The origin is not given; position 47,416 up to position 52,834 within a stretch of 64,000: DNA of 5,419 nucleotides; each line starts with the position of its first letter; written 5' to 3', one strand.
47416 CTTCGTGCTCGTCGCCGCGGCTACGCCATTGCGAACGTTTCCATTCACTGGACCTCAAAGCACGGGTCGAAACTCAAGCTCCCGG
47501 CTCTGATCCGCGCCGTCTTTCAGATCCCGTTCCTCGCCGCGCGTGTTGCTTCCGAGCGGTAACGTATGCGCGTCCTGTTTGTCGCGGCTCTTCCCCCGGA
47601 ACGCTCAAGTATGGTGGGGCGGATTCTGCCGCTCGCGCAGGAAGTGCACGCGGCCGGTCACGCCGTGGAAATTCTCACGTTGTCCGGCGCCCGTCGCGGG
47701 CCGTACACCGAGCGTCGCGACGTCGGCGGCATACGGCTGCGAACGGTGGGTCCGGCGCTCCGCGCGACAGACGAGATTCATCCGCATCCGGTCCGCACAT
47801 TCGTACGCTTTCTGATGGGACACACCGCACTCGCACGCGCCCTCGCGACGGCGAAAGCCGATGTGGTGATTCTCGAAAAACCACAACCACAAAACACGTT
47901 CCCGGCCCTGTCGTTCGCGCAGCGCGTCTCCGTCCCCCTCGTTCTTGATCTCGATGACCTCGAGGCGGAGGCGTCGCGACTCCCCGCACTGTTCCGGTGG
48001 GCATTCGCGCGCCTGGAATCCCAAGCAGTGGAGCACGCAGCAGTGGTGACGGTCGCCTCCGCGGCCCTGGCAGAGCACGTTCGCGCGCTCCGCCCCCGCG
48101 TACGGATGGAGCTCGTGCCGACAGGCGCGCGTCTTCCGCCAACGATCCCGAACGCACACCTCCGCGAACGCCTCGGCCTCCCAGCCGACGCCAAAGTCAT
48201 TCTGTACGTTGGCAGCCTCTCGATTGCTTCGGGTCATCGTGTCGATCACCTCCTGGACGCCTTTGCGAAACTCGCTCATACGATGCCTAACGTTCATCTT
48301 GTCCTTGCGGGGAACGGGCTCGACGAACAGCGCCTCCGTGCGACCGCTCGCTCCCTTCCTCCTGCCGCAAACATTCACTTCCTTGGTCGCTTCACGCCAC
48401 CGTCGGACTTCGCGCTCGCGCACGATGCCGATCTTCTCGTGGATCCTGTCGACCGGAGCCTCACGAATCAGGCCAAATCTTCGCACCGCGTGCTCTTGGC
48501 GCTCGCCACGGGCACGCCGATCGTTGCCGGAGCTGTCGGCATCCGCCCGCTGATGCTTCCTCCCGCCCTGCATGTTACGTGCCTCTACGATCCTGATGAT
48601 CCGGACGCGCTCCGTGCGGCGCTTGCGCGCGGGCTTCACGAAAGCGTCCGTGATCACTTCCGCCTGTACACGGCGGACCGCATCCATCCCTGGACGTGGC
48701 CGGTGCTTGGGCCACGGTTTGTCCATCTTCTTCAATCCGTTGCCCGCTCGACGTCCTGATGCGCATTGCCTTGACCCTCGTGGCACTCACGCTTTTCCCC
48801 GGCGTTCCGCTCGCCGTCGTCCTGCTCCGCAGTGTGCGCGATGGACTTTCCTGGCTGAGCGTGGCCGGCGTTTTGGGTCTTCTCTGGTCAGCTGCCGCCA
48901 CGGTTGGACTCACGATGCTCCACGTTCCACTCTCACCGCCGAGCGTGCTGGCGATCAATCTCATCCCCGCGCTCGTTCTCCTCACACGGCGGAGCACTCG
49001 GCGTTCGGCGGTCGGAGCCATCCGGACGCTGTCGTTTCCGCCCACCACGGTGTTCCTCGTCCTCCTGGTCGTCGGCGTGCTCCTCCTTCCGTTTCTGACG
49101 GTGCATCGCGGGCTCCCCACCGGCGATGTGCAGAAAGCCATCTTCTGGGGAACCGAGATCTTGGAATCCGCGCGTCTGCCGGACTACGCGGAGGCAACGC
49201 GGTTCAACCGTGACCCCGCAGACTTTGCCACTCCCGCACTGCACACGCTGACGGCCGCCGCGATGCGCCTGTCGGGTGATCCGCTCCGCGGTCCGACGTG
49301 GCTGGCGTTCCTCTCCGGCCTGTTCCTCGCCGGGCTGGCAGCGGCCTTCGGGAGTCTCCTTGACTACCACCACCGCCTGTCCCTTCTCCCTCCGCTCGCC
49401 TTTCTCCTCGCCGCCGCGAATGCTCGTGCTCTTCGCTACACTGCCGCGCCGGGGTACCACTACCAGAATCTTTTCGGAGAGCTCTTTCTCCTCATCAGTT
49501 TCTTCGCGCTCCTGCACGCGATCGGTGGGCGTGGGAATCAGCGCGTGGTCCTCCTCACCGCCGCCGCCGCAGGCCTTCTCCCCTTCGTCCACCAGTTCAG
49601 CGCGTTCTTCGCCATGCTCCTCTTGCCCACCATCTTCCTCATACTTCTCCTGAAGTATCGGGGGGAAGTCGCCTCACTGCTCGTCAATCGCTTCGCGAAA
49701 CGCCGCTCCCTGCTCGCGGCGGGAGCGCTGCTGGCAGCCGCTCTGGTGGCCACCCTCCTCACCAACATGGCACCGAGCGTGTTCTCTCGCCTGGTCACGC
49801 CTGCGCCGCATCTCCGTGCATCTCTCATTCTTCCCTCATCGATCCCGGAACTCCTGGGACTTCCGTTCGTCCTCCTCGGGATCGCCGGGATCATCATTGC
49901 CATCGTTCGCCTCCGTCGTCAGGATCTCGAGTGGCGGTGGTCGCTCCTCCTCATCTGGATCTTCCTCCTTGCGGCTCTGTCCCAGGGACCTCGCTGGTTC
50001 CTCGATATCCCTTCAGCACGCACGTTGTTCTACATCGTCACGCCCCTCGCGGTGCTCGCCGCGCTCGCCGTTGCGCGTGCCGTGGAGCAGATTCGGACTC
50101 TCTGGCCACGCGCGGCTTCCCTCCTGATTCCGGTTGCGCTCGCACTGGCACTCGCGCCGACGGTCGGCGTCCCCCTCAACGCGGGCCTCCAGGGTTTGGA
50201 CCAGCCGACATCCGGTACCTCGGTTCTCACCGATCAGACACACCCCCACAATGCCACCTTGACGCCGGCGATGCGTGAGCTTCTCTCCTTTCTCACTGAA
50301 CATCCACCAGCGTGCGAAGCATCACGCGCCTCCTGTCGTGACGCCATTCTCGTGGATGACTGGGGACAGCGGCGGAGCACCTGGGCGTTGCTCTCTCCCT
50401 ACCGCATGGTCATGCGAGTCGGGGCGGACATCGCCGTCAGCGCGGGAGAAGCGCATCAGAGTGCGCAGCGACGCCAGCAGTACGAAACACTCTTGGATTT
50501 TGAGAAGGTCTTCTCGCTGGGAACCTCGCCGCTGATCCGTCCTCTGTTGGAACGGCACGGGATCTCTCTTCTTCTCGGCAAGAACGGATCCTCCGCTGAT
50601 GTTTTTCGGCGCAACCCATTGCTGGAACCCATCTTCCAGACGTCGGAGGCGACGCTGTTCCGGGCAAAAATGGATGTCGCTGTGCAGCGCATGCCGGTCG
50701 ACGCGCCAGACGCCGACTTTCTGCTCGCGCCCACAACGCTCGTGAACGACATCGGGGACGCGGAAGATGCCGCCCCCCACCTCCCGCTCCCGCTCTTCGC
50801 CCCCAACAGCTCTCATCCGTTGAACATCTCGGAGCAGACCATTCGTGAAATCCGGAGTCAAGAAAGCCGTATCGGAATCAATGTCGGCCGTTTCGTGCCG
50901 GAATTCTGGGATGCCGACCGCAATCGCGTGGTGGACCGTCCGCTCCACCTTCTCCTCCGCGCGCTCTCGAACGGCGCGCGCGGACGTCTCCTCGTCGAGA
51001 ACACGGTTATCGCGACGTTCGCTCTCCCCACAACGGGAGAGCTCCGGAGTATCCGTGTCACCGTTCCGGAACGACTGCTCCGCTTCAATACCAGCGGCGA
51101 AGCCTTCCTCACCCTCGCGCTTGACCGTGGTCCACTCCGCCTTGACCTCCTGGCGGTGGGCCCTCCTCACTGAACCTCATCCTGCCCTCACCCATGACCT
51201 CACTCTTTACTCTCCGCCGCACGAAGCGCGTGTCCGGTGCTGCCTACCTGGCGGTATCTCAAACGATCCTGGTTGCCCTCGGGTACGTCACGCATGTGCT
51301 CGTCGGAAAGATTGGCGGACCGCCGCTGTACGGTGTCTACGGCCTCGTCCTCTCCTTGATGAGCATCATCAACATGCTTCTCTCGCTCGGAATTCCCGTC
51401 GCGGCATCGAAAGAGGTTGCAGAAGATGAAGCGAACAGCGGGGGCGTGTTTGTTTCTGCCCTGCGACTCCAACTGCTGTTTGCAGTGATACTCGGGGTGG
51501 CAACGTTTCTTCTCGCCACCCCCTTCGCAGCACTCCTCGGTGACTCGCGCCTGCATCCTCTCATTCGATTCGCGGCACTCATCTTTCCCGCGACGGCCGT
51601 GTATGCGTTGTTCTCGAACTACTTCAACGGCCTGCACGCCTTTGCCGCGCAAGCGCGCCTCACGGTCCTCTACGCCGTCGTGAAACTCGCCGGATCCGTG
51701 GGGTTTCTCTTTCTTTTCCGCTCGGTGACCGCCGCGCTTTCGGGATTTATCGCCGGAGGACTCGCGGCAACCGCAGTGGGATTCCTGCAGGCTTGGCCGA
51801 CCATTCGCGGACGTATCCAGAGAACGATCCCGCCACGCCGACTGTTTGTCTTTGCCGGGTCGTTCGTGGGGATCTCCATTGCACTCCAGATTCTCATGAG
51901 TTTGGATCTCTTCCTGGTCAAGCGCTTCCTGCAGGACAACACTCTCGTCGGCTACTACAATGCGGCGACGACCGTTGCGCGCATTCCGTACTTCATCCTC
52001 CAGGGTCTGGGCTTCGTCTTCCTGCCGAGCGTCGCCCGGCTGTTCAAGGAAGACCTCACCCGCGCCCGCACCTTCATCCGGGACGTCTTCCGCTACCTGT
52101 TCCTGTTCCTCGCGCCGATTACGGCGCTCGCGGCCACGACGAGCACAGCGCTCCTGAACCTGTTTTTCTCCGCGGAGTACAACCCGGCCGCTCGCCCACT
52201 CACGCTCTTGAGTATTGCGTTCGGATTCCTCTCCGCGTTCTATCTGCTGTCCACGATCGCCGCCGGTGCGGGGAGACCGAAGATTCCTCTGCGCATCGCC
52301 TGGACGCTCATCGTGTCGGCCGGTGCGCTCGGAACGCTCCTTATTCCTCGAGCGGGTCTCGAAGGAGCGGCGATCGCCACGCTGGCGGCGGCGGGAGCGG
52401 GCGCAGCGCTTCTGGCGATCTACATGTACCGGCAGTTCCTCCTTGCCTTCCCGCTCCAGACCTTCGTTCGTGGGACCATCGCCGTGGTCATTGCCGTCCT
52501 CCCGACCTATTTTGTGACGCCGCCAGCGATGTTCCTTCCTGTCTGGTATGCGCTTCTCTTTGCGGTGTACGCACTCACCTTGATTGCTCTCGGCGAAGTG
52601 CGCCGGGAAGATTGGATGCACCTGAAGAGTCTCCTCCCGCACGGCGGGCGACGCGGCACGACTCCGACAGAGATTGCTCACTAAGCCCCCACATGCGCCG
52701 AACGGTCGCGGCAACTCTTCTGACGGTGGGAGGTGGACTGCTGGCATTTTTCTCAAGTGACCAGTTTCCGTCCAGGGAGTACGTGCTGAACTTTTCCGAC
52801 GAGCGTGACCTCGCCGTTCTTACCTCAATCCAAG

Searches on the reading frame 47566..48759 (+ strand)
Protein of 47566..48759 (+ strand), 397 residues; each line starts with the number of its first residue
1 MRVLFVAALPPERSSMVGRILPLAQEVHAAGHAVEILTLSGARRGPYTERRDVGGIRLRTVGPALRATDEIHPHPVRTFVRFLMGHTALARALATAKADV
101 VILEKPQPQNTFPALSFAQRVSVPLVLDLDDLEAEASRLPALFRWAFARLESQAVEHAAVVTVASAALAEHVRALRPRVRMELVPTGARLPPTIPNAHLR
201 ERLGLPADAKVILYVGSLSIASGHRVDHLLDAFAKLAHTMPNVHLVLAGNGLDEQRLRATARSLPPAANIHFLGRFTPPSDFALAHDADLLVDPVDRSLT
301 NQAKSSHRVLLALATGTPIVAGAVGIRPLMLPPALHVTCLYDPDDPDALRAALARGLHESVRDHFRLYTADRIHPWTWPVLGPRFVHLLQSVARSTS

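Call 51: search_protein_families(library=pfam, proteins=[window:47566-48759:+], max_evalue=0.0001)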
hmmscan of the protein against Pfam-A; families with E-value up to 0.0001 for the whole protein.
window:47566-48759:+ (397 aa): 4 families
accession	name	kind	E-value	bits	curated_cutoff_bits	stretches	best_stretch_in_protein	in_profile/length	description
PF13692.12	Glyco_trans_1_4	-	4e-15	56.7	27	1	210-357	2-140/142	Glycosyl transferases group 1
PF13579.12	Glyco_trans_4_4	-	7.3e-15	56.1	29.7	1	20-187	7-158/158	Glycosyl transferase 4-like domain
PF00534.26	Glycos_transf_1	-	4.9e-14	52.7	26.4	1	199-360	5-159/172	Glycosyl transferases group 1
PF13439.12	Glyco_transf_4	-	1.6e-06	28.7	28.5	1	23-187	11-165/170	Glycosyltransferase Family 4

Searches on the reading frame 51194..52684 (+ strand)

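Call 51: search_protein_families(library=pfam, proteins=[window:51194-52684:+], max_evalue=0.0001)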
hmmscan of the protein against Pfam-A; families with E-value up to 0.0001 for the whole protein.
window:51194-52684:+ (496 aa): 2 families
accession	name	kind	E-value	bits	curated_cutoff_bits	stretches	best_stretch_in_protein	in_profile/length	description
PF01943.22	Polysacc_synt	-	2.1e-27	96.7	28.2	1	15-283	4-273/274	Polysaccharide biosynthesis protein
PF13440.11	Polysacc_synt_3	-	6e-23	81.9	23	1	45-333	10-292/293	Polysaccharide biosynthesis protein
